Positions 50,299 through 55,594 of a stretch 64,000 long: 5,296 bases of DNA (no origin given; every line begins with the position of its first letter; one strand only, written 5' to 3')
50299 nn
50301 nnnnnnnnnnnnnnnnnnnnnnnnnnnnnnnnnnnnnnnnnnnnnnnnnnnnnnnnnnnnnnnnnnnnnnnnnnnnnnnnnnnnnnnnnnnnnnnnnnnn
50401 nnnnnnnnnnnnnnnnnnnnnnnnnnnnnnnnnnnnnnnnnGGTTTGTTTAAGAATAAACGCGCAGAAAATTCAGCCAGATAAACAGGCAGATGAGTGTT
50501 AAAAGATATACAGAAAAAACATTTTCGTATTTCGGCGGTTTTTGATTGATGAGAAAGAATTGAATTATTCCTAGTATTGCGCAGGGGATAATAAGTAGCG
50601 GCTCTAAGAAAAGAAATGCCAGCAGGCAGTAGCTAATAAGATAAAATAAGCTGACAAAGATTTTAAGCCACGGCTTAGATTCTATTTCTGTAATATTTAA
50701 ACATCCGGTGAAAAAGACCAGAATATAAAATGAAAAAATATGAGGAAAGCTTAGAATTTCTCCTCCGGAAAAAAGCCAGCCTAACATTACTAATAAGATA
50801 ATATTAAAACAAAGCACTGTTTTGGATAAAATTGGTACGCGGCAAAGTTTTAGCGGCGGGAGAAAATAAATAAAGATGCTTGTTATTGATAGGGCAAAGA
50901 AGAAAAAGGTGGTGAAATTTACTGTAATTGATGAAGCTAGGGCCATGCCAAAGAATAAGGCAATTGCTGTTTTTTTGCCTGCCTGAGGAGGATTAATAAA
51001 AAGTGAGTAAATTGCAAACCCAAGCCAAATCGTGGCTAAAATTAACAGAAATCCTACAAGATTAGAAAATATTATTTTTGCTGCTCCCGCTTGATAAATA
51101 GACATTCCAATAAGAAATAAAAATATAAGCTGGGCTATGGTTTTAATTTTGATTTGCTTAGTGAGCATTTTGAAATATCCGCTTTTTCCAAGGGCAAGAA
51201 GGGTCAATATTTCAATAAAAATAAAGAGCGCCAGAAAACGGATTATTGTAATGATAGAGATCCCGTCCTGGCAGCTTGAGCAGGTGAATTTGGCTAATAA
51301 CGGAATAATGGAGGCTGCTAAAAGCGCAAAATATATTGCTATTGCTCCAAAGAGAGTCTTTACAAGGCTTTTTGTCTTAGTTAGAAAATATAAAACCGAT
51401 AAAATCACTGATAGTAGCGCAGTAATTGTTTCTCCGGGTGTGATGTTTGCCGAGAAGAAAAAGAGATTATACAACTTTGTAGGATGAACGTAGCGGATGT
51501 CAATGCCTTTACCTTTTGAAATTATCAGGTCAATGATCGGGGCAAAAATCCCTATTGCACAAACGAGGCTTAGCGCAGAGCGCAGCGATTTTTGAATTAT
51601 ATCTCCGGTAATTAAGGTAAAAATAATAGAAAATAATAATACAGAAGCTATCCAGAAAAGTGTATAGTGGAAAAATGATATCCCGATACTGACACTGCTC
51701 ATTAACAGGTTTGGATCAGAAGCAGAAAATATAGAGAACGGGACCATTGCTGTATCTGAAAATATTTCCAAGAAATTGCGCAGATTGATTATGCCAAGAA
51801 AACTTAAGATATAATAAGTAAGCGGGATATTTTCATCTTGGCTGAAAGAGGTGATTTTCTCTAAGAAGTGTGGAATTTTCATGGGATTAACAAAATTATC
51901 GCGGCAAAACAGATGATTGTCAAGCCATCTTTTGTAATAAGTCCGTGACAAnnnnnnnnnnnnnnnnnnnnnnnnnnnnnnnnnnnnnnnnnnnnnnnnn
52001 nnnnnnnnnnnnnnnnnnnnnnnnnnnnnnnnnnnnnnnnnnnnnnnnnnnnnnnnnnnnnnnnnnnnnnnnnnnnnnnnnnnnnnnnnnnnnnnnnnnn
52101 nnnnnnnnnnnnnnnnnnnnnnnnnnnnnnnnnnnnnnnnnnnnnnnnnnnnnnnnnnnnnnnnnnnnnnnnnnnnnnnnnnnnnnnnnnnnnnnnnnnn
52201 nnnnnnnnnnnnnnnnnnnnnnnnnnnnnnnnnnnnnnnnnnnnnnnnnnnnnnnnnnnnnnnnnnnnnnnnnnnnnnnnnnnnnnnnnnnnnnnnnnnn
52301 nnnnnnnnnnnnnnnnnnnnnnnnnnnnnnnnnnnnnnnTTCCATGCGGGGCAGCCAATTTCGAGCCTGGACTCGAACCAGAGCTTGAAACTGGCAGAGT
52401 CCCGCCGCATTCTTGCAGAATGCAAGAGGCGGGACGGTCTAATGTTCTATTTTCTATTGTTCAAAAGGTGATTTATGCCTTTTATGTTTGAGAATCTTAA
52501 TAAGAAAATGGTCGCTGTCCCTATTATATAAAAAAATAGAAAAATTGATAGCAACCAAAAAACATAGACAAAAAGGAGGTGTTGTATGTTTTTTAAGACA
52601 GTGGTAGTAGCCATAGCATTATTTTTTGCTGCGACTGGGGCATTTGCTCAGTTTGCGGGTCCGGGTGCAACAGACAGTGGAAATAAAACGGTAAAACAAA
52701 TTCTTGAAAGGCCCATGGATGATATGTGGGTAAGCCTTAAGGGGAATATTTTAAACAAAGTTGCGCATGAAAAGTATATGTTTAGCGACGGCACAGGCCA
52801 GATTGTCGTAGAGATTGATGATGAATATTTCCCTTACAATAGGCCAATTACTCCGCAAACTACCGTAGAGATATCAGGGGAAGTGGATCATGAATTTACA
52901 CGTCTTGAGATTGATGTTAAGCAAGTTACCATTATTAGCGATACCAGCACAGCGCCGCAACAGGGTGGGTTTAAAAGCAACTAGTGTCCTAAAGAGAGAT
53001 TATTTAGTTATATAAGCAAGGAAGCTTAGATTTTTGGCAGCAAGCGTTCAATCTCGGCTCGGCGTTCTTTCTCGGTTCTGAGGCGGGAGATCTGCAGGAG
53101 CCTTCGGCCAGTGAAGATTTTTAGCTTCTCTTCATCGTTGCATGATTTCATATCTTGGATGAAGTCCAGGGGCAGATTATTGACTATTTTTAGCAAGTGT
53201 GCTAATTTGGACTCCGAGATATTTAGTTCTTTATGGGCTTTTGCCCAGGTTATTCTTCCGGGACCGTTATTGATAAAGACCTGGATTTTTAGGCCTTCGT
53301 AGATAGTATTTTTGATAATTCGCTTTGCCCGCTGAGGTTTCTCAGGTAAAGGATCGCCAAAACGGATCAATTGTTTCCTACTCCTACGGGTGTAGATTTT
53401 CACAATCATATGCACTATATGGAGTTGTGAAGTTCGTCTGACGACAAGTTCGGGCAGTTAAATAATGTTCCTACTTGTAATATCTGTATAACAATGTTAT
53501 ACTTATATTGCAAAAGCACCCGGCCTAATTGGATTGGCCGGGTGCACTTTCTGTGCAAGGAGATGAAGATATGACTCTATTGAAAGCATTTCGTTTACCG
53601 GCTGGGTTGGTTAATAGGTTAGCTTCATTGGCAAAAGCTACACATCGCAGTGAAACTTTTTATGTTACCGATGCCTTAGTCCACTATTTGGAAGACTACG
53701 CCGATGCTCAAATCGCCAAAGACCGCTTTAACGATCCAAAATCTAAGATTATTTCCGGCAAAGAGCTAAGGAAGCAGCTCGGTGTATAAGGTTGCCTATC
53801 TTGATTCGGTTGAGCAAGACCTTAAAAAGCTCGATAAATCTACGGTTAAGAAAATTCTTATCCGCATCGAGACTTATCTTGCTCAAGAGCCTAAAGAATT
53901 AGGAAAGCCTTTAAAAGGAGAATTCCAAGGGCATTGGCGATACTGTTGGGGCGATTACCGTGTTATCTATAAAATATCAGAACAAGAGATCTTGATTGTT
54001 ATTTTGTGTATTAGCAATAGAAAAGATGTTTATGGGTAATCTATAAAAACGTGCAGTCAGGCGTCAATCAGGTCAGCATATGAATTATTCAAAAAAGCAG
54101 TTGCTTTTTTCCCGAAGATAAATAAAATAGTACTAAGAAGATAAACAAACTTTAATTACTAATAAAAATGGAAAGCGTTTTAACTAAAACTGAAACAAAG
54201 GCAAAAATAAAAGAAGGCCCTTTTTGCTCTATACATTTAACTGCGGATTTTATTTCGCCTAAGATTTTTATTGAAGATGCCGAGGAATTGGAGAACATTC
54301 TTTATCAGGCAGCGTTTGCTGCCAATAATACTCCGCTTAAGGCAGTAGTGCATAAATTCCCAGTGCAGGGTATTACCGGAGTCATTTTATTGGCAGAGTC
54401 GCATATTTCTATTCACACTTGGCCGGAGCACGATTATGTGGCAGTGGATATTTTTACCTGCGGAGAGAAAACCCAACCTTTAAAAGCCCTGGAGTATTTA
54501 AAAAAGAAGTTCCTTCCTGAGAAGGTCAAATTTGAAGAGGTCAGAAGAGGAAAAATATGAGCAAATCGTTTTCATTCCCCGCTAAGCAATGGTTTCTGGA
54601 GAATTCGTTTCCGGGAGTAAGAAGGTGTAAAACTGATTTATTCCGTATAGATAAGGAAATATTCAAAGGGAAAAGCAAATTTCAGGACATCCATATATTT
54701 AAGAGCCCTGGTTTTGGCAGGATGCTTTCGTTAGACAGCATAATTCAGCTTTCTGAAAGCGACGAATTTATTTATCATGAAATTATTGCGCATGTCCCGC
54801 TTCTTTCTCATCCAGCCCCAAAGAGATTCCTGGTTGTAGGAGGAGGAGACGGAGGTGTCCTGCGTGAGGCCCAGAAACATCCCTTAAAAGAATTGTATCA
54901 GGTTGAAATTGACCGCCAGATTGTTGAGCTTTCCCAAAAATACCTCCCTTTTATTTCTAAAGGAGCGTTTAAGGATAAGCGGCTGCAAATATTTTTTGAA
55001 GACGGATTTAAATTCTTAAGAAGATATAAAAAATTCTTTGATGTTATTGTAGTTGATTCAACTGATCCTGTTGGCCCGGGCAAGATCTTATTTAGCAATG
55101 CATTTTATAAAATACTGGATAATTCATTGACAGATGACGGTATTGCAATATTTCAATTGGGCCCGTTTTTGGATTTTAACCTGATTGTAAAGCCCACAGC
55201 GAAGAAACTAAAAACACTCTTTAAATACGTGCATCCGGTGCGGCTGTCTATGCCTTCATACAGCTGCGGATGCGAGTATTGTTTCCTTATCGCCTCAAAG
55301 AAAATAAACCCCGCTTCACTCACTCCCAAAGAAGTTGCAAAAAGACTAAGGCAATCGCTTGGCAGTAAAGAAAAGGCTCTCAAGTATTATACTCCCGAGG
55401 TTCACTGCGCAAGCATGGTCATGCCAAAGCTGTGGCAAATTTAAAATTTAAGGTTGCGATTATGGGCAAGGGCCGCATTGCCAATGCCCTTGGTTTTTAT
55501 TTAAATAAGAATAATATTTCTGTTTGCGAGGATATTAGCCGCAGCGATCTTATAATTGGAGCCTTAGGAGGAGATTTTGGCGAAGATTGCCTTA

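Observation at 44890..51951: Six-gene operon built around an ACP-fused alpha-oxoamine synthase: candidate sphingoid-base / aminolipid (possibly phosphorylated) pathway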

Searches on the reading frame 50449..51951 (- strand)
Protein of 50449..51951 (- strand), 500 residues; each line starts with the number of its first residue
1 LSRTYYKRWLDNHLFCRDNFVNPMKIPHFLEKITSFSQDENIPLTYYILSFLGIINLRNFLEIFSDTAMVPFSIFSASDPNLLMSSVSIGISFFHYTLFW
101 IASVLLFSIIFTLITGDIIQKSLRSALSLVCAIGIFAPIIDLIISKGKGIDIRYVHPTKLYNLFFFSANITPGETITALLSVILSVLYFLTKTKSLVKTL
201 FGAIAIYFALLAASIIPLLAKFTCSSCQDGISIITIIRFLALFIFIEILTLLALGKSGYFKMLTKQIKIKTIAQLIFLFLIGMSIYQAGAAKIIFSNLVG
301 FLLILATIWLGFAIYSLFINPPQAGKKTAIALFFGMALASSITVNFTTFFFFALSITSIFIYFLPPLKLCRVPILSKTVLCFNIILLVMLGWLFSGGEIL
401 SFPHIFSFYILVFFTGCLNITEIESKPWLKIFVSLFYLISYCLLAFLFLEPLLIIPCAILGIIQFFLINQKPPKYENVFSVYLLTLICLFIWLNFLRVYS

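Call 4: search_protein_families(library=pfam, proteins=[window:50449-51951:-], max_evalue=0.01)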
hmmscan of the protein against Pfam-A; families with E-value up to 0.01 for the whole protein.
window:50449-51951:- (500 aa): 0 families

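Call 5: search_protein_families(library=ncbifam, proteins=[window:50449-51951:-], max_evalue=0.01)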
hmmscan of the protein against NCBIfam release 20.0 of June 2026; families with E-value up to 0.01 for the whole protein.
window:50449-51951:- (500 aa): 0 families
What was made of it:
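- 50449..51951 (-): MEM500: N-terminally extended, catalytically decayed UbiA-family membrane protein. The likely start is at 51882, which gives 477 aa (= P0139). No Pfam or NCBIfam hit (calls 4, 5).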

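Call 54: find_homologous_proteins(query=A2, max_evalue=0.001)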
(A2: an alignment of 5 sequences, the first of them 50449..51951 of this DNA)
Query A2 (5 sequences) (500 aa, profile of the alignment): 18 proteins with E <= 0.001 among 8000 candidates.
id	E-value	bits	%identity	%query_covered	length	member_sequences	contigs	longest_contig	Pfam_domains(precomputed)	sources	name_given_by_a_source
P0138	8.2e-191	653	42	93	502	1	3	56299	PF01040.24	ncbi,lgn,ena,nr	ncbi:MAG: UbiA prenyltransferase family protein [Candidatus Omnitrophica bacterium]|nr:UbiA prenyltr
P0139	8.2e-191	653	100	95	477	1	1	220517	-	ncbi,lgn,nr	ncbi:MAG: hypothetical protein HY761_02710 [Candidatus Omnitrophica bacterium]|nr:hypothetical prote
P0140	4.7e-188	644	37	93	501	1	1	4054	PF01040.24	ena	-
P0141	2.9e-179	615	40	93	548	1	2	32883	PF01040.24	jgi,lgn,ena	-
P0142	7.7e-155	535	72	95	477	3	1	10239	-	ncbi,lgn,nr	ncbi:MAG: hypothetical protein HZC15_00575 [Candidatus Omnitrophica bacterium]|nr:hypothetical prote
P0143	1.2e-138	481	38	81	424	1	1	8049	PF01040.24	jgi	jgi:hypothetical protein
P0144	2.6e-123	431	38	95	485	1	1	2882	-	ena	-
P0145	7.2e-120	419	35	90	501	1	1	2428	PF01040.24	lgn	-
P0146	2.4e-112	395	33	93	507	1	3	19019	PF01040.24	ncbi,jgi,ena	-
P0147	5.4e-109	383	35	94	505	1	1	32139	PF01040.24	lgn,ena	-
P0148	2.9e-79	285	30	94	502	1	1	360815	PF01040.24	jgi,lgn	jgi:4-hydroxybenzoate polyprenyltransferase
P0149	4.0e-73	265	29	93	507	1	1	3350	PF01040.24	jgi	-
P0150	3.2e-67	246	29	90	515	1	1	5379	PF01040.24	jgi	-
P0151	1.3e-66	244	30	94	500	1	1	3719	PF01040.24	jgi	-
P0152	1.7e-59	220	26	92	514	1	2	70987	PF01040.24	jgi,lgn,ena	-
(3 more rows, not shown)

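Call 56: find_encoding_contigs(protein=P0148, flank=10000, max_places=1)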
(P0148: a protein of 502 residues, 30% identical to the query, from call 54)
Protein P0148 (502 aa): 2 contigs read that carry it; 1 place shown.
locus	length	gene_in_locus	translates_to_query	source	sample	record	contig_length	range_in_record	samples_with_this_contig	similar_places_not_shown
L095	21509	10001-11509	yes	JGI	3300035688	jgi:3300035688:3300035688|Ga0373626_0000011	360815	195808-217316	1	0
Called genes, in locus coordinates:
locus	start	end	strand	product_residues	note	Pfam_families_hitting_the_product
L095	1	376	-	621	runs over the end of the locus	-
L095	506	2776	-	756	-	-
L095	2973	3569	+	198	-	-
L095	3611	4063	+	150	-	-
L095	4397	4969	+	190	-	PF20033:DUF6438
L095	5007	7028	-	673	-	PF09826:Beta_propel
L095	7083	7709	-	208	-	-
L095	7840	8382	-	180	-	-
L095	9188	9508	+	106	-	-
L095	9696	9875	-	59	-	-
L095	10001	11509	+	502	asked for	PF01040:UbiA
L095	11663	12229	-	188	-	-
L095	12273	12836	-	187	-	-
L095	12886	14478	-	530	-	PF04021:Class_IIIsignal (weak), PF01011:PQQ (faint), PF13360:PQQ_2, PF13570:Beta-prop_ACSF4 (faint), PF13360:PQQ_2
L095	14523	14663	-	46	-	-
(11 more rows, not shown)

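Call 90: predict_structure(alignment_id=A3)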
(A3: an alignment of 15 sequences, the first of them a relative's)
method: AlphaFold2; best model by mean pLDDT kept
length: 477 residues; sequences in the alignment: 15
mean_pLDDT: 80.0   pTM: 0.81
mean pLDDT of the five models: 80.0, 77.8, 73.9, 73.3, 72.6
residues with pLDDT >= 90: 123; 70-90: 250; 50-70: 73; < 50: 31
segments of 3 or more residues with pLDDT < 50: 45-49, 128-146, 203-206
pLDDT, mean of each block of 10 residues (from residue 1): 70 85 89 73 50 61 67 81 93 90 89 75 58 40 51 79 89 89 79 67 54 83 88 71 82 94 81 87 91 76 78 89 89 88 79 87 94 88 90 84 84 93 88 93 87 89 91 64
secondary structure, 60 per line:
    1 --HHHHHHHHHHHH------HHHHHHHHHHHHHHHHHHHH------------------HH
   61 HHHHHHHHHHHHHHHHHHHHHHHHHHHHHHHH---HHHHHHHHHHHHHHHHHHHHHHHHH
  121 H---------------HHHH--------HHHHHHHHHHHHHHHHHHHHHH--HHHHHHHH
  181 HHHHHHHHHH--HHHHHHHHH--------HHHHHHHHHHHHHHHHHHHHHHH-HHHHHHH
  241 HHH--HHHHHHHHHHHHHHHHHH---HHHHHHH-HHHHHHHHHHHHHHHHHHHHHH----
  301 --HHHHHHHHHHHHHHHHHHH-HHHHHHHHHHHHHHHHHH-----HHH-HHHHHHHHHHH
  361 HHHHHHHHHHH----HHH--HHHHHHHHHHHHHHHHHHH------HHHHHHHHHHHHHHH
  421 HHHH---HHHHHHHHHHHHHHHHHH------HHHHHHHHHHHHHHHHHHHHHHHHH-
elements in order: H3-14 H21-40 H59-92 H96-121 H137-140 H149-170 H173-190 H193-201 H210-232 H234-243 H246-263 H267-273 H275-296 H303-321 H323-340 H350-371 H381-399 H406-424 H428-445 H452-476

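Call 92: fold_search(model_id=the predicted structure, library=pdb)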
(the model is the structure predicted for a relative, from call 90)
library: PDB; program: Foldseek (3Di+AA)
matches with E <= 10: 42; with E <= 0.001: 0
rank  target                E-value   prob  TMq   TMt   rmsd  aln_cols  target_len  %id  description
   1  4tq5                  2.0e-01  1.00  0.36  0.58   5.7       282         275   14  Structure of a UbiA homolog from Archaeoglobus fulgidus (released 2014-07-16)
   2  4tq4_A                2.9e-01  1.00  0.34  0.52   6.3       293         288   10  Structure of a UbiA homolog from Archaeoglobus fulgidus bound to DMAPP and Mg2+ (released 2014-07-16)
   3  4tq4_B                3.1e-01  1.00  0.31  0.47   6.9       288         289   11  Structure of a UbiA homolog from Archaeoglobus fulgidus bound to DMAPP and Mg2+ (released 2014-07-16)
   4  4tq4_D                3.5e-01  1.00  0.35  0.54   5.5       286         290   11  Structure of a UbiA homolog from Archaeoglobus fulgidus bound to DMAPP and Mg2+ (released 2014-07-16)
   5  4tq6_B                4.1e-01  1.00  0.34  0.55   6.0       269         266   14  Structure of a UbiA homolog from Archaeoglobus fulgidus bound to Cd2+ (released 2014-07-16)
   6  4tq4_C                4.9e-01  1.00  0.33  0.52   6.1       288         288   10  Structure of a UbiA homolog from Archaeoglobus fulgidus bound to DMAPP and Mg2+ (released 2014-07-16)
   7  4tq3_A                6.9e-01  0.99  0.32  0.49   6.6       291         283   11  Structure of a UbiA homolog from Archaeoglobus fulgidus bound to GPP and Mg2+ (released 2014-07-16)
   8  4tq6_A                7.8e-01  0.99  0.33  0.55   6.4       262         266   14  Structure of a UbiA homolog from Archaeoglobus fulgidus bound to Cd2+ (released 2014-07-16)
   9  4tq3_B                1.1e+00  0.98  0.33  0.50   6.3       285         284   11  Structure of a UbiA homolog from Archaeoglobus fulgidus bound to GPP and Mg2+ (released 2014-07-16)
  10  7bpu_A                1.2e+00  0.97  0.31  0.48   6.1       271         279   13  Structural and mechanistic insights into the biosynthesis of Digeranylgeranylglyceryl phosphate synthase in membranes (released 2021-04-14)
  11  4od4_A                2.1e+00  0.94  0.34  0.55   5.0       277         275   13  Apo structure of a UbiA homolog from Aeropyrum pernix K1 (released 2014-03-19)
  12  9b49_B                2.4e+00  0.04  0.10  0.11  26.2       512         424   13  K459Q variant of P. indica phosphate transporter (released 2025-03-26)
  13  6m31_A                2.7e+00  0.92  0.33  0.50   5.7       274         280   14  Structural and Functional Insights into an Archaeal Lipid Synthase (released 2021-02-03)
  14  5jfq_B                3.2e+00  0.12  0.18  0.23  13.4       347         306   10  Geranylgeranyl Pyrophosphate Synthetase from archaeon Geoglobus acetivorans (released 2017-05-24)
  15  8fvz_B                3.2e+00  0.03  0.10  0.11  25.7       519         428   12  PiPT Y150A (released 2024-01-03)
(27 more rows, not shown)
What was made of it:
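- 50449..51951 (-): The N-terminal roughly 190 residues match nothing (calls 90, 92).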

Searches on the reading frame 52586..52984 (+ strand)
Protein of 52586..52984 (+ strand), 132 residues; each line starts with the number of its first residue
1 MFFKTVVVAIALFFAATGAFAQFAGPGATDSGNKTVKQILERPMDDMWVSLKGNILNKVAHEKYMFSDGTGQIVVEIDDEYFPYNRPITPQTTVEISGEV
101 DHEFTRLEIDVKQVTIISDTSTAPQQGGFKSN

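Call 35: search_protein_families(library=pfam, proteins=[window:52586-52984:+], max_evalue=0.001)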
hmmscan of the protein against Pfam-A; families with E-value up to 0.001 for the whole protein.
window:52586-52984:+ (132 aa): 2 families
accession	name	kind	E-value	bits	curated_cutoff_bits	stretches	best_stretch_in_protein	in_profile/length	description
PF04076.19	BOF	-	6.1e-22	78.1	25.8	1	28-115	17-102/103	Bacterial OB fold (BOF) protein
PF01336.31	tRNA_anti-codon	-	1.7e-05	25.1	27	1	66-117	22-75/75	OB-fold nucleic acid binding domain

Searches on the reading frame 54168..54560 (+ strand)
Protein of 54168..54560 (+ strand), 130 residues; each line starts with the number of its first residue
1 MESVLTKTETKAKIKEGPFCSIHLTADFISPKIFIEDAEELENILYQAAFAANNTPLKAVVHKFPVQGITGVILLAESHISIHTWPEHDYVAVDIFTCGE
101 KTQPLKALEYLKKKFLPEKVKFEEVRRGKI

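Call 35: search_protein_families(library=pfam, proteins=[window:54168-54560:+], max_evalue=0.001)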
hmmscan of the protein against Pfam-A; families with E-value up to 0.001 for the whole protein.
window:54168-54560:+ (130 aa): 1 family
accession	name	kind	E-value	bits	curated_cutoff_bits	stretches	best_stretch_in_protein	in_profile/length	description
PF02675.21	AdoMet_dc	-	2.4e-35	121.5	25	1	23-128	1-107/107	S-adenosylmethionine decarboxylase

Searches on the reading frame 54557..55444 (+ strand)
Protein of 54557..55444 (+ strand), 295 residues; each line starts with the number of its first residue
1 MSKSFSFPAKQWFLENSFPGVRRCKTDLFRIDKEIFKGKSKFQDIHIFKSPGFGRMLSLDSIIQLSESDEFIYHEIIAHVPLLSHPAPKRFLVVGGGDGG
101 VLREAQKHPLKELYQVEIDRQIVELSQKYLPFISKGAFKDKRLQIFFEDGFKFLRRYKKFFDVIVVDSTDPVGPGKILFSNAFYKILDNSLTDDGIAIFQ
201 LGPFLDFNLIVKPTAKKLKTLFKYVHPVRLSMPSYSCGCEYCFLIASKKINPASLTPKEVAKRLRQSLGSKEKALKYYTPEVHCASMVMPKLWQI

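Call 35: search_protein_families(library=pfam, proteins=[window:54557-55444:+], max_evalue=0.001)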
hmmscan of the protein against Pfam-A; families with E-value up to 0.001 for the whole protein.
window:54557-55444:+ (295 aa): 2 families
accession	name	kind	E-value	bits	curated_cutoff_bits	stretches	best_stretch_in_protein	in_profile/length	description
PF01564.23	Spermine_synth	-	8.4e-50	169.3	22.9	1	70-249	1-179/186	Spermine/spermidine synthase domain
PF17284.7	Spermine_synt_N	-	2.4e-12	47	22.1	1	12-67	2-53/53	Spermidine synthase tetramerisation domain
